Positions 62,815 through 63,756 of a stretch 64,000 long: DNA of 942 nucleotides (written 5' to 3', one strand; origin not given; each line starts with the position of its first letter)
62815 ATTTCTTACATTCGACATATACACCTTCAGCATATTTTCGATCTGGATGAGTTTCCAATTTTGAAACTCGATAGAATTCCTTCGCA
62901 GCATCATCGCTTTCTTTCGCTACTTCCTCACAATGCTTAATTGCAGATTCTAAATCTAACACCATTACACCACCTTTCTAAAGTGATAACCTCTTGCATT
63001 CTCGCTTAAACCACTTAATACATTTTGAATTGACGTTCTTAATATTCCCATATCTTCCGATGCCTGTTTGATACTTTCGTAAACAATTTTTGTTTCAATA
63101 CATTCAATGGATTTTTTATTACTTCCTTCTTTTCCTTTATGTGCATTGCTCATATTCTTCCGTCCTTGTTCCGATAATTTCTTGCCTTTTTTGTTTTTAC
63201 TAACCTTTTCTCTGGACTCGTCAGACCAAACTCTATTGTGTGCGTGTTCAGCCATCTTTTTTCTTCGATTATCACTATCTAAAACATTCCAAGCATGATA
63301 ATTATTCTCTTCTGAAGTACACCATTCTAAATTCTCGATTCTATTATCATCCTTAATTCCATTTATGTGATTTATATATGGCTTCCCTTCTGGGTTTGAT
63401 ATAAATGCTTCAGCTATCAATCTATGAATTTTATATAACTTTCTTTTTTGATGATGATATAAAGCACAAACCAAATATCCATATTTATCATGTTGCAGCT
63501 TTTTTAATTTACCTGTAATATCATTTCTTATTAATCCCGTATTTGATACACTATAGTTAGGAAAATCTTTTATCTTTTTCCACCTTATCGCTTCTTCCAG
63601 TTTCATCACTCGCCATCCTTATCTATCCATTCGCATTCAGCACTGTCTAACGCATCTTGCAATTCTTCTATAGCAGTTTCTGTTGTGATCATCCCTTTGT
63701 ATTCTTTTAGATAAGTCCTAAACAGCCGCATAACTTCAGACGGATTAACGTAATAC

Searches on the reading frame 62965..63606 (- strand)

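Call 66: search_protein_families(library=pfam, proteins=[window:62965-63606:-], max_evalue=0.001)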
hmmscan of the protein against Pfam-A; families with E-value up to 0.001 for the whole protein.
window:62965-63606:- (213 aa): 4 families
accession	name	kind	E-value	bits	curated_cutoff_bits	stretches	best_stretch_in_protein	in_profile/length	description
PF13392.12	HNH_3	-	1.2e-10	41.3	24.8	1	58-102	1-45/46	HNH endonuclease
PF07463.16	NUMOD4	-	1.3e-09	38.6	23.4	1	8-49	2-48/49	NUMOD4 motif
PF22083.2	I-HmuI_NUMOD-like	-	5.9e-06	26.2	27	1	175-210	11-46/46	DNA endonuclease I-HmuI-like, NUMOD-like domain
PF07460.16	NUMOD3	-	0.00044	20.6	20.4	0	141-163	1-23/37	NUMOD3 motif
